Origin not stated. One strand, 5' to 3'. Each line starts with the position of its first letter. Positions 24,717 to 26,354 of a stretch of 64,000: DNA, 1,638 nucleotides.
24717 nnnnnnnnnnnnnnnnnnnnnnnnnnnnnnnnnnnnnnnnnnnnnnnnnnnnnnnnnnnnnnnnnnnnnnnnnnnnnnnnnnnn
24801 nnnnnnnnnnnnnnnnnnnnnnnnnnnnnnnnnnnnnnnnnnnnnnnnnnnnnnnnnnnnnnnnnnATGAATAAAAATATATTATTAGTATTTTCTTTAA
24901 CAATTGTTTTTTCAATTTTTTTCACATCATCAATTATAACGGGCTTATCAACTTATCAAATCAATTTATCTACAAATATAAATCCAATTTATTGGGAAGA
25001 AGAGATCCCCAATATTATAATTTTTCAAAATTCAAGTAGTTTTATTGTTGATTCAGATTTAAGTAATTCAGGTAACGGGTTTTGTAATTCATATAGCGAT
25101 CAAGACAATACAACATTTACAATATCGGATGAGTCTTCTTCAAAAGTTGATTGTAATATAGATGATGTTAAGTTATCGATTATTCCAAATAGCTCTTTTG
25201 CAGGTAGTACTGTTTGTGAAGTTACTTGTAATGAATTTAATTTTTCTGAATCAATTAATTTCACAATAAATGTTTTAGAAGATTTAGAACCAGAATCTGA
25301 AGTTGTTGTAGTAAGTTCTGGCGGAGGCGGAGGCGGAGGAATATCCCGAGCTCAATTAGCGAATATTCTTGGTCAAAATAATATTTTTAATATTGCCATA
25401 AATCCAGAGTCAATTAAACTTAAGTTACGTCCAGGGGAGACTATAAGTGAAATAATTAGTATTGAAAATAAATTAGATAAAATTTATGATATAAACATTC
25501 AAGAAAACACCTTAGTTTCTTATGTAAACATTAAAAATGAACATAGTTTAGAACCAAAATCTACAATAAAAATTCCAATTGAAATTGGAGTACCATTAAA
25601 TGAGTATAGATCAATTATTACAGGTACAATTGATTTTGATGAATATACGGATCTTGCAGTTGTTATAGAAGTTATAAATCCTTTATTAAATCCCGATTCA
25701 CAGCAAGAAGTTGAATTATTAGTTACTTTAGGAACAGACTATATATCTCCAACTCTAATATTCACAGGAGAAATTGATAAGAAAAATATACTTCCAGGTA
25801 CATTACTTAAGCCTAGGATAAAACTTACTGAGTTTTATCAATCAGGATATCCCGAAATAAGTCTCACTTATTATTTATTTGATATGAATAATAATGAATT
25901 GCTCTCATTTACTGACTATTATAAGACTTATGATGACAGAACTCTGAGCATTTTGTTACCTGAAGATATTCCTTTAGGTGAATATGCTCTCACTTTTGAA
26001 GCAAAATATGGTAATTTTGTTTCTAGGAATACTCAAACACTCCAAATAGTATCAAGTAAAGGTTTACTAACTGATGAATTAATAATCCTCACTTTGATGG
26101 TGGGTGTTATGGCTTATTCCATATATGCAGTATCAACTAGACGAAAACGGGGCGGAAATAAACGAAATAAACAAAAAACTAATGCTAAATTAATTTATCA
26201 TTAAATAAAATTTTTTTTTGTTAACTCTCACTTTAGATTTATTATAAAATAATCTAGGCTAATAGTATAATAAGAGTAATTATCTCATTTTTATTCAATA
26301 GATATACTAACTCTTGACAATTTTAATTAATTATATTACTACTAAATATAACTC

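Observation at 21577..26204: Tightly packed operon of six secreted/membrane-anchored proteins downstream of the giant gene; one shares a domain with it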

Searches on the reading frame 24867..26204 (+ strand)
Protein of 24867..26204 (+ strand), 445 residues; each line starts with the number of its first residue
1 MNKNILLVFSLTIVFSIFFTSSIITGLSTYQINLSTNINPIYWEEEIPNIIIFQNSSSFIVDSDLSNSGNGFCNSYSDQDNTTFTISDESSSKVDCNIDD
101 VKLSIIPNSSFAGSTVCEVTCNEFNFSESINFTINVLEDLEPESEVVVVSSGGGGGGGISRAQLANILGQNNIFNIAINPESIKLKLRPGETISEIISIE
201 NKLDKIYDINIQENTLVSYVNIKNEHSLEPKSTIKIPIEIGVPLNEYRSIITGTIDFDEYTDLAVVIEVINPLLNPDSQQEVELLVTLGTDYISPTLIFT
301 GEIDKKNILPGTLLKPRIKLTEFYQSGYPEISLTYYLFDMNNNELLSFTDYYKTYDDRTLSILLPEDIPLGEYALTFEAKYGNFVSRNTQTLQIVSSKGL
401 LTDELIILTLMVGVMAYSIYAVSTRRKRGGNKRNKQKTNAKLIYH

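Call 3: search_protein_families(library=pfam, proteins=[window:24867-26204:+], max_evalue=1)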
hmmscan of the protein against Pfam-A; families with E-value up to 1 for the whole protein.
window:24867-26204:+ (445 aa): 4 families
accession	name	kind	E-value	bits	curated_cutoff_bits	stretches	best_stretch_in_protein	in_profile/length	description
PF18237.6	Tk-SP_N-pro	-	0.0048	17.3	26.5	0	33-56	9-32/67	Tk-SP N-propeptide domain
PF06030.18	WxLIP_PGBD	-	0.025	15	27.3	1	216-258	77-120/121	WxL Interacting Protein, peptidoglycan binding domain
PF03627.19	PapG_N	-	0.19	11.8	25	0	353-382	149-176/226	PapG carbohydrate binding domain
PF13574.12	Reprolysin_2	-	0.88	9.8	27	1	31-98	8-75/195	Metallo-peptidase family M12B Reprolysin-like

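Call 6: search_protein_families(library=ncbifam, proteins=[window:24867-26204:+], max_evalue=1)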
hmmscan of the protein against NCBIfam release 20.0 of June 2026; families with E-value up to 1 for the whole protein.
window:24867-26204:+ (445 aa): 2 families
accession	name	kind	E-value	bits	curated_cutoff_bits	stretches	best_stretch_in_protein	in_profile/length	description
NF000491.1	chloram_CatA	equivalog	0.0099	15.8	270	1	17-114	53-151/208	type A chloramphenicol O-acetyltransferase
NF007245.0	PRK09689.1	subfamily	0.052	13.4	88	1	409-428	3-22/56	NinE family protein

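Call 18: find_homologous_proteins(query=window:24867-26204:+, max_evalue=0.001)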
Query window:24867-26204:+ (445 aa): 12 proteins with E <= 0.001 among 8000 candidates.
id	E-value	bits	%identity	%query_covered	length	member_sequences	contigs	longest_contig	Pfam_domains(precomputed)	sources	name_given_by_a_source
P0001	2.7e-278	941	97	100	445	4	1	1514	-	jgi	-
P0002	4.0e-212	723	81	95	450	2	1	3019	-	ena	-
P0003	2.1e-194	665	72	96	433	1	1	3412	-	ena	-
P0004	7.4e-169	581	96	63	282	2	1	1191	-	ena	-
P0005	3.2e-158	545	62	96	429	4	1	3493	-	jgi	-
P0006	5.3e-145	502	57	96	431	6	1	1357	-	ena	-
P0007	8.0e-142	491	57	96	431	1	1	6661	-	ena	-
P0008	7.5e-139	482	56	96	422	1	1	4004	-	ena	-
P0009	3.8e-138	479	56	96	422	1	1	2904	-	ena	-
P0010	5.4e-138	479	55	96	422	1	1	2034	-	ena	-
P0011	7.0e-138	478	55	96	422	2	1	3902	-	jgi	-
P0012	1.9e-137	477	55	96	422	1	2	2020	-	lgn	-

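Call 19: find_encoding_contigs(protein=P0007, flank=10000, max_places=4)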
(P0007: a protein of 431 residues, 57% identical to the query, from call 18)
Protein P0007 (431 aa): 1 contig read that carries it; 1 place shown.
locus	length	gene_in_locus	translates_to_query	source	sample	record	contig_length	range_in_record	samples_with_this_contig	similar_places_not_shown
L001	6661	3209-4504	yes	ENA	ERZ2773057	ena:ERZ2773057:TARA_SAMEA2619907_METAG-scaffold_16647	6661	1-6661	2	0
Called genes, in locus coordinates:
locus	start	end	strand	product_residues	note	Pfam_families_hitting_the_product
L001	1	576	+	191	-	?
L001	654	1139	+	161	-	-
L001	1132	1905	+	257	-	-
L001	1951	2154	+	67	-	-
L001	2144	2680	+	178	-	-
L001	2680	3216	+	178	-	-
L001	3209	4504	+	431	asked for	-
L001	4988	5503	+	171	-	-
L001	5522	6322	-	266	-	PF02899:Phage_int_SAM_1 (faint), PF13495:Phage_int_SAM_4, PF00589:Phage_integrase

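Call 20: find_encoding_contigs(protein=window:24867-26204:+, flank=10000, max_places=4)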
Protein window:24867-26204:+ (445 aa): 1 contig read that carries it; 1 place shown.
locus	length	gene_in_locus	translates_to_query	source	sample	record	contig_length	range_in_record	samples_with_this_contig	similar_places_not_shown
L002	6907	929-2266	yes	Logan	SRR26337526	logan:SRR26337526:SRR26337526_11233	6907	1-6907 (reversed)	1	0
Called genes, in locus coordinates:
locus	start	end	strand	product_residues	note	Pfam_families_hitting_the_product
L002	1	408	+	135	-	?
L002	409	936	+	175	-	-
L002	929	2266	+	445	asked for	-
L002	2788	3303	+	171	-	-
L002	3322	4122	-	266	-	PF02899:Phage_int_SAM_1 (weak), PF13495:Phage_int_SAM_4, PF00589:Phage_integrase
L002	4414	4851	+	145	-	-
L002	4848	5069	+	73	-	-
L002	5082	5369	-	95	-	PF22665:WHD_DUF6293 (weak)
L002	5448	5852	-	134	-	-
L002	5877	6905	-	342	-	?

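Call 29: find_related_loci(query=A2, collection=metagenome_contigs, flank=10000)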
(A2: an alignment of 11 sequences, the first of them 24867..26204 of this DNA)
Query A2 (445 aa) in metagenome_contigs; peptide patterns used: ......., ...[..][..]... (x = any residue, [..] = any of these).
600 stretches matched a pattern (row limit reached: there are more); 4 encode a relative of the query (tblastn E <= 1e-3); 4 distinct loci.
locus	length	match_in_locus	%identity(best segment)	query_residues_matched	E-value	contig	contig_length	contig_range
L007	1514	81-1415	97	1-445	0e+0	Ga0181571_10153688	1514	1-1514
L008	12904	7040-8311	62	1-428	9e-151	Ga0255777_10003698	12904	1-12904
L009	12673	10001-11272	62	1-428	9e-151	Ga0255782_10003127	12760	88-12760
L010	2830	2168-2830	48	1-229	2e-53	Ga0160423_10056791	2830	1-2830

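Call 40: search_solved_structures(query=A2, max_evalue=10)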
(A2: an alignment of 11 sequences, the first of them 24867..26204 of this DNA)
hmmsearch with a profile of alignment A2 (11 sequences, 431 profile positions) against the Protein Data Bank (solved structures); distinct sequences matched with E-value up to 10: 2.
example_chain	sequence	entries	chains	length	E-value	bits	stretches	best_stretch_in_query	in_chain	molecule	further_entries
6oq5_E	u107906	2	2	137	2.1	10.3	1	188-234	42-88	E3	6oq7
4eac_A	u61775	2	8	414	2.6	10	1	322-403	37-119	Mannonate dehydratase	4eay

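Call 73: find_related_loci(query=A2, collection=viral_contigs, flank=10000)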
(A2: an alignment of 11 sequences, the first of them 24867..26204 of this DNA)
Query A2 (445 aa) in viral_contigs; peptide patterns used: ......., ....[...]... (x = any residue, [..] = any of these).
190 stretches matched a pattern, but none encodes a relative of the query by tblastn (E <= 1e-3).

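Call 83: search_protein_families(library=pfam, alignment_id=A2, max_evalue=10)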
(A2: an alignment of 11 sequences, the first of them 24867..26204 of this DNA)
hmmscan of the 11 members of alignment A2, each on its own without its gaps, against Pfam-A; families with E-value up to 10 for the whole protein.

A. member 1, window:24867-26204:+ (445 aa): 6 families
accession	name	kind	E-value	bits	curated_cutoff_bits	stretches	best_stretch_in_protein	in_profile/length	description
PF18237.6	Tk-SP_N-pro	-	0.0048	17.3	26.5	1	33-56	9-32/67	Tk-SP N-propeptide domain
PF06030.18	WxLIP_PGBD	-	0.025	15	27.3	1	216-258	77-120/121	WxL Interacting Protein, peptidoglycan binding domain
PF03627.19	PapG_N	-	0.19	11.8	25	1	353-382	149-176/226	PapG carbohydrate binding domain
PF13574.12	Reprolysin_2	-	0.88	9.8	27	1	31-98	8-75/195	Metallo-peptidase family M12B Reprolysin-like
PF09813.14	Coa3_cc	-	1.9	8.6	27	1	405-423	19-37/48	Cytochrome c oxidase assembly factor 3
PF25184.1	YxzE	-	2.5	9.6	40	1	405-439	3-37/65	YxzE-like putative bacteriocin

B. families by the number of members that match (of 11 scanned): 10 families
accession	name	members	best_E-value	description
PF06030.18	WxLIP_PGBD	9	0.0085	WxL Interacting Protein, peptidoglycan binding domain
PF03627.19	PapG_N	5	0.11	PapG carbohydrate binding domain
PF18237.6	Tk-SP_N-pro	2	0.0048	Tk-SP N-propeptide domain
PF08253.16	Leader_Erm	2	0.88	Erm Leader peptide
PF09813.14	Coa3_cc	2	1.9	Cytochrome c oxidase assembly factor 3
PF14734.12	DUF4469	1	0.03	Domain of unknown function (DUF4469) with IG-like fold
PF17460.7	RP854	1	0.08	Uncharacterized protein RP854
PF13574.12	Reprolysin_2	1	0.88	Metallo-peptidase family M12B Reprolysin-like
PF25184.1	YxzE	1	2.5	YxzE-like putative bacteriocin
PF23676.1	YnaM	1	6.2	Protein YnaM-like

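Call 84: search_protein_families(library=pfam, proteins=[L010:1115-1654:+, L009:8936-9478:+, L001:2144-2677:+], max_evalue=1)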
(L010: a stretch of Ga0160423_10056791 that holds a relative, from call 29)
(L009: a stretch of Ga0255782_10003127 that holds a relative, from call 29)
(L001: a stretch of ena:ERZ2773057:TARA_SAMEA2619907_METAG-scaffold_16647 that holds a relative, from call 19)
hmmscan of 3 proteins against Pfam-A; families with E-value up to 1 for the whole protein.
L010:1115-1654:+ (180 aa): 1 family
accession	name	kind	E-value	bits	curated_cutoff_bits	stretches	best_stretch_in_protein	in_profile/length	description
PF05229.21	SCPU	-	0.0049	17.7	22.4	1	39-101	4-60/138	Spore Coat Protein U domain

L009:8936-9478:+ (181 aa): 2 families
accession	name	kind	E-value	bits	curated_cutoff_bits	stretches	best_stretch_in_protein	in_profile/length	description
PF19203.5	DUF5875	-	0.014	15.4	26.5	1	52-80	69-97/228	Family of unknown function (DUF5875)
PF08475.15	Baculo_VP91_N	-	0.14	12.2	24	1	12-88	56-135/192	Viral capsid protein 91 N-terminal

L001:2144-2677:+ (178 aa): 2 families
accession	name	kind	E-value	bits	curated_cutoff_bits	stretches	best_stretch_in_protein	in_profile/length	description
PF07610.17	DUF1573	-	0.11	13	26.1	1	54-88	2-35/98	Protein of unknown function (DUF1573)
PF11859.13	DUF3379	-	0.34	10.6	33.2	1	4-29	71-96/232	Protein of unknown function (DUF3379)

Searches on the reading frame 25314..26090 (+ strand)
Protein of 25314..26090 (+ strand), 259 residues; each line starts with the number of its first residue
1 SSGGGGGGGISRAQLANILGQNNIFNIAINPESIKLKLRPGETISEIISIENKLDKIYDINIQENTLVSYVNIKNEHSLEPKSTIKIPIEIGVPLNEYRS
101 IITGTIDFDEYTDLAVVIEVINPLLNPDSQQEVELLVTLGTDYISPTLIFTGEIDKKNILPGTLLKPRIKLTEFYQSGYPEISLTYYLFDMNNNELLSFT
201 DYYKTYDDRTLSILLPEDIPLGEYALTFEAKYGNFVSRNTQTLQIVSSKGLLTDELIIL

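Call 34: search_protein_families(library=pfam, proteins=[window:25314-26090:+], max_evalue=1)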
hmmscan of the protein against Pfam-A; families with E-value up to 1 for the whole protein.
window:25314-26090:+ (259 aa): 1 family
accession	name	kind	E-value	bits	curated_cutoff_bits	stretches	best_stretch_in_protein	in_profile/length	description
PF06030.18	WxLIP_PGBD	-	0.0098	16.4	27.3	1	66-109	76-120/121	WxL Interacting Protein, peptidoglycan binding domain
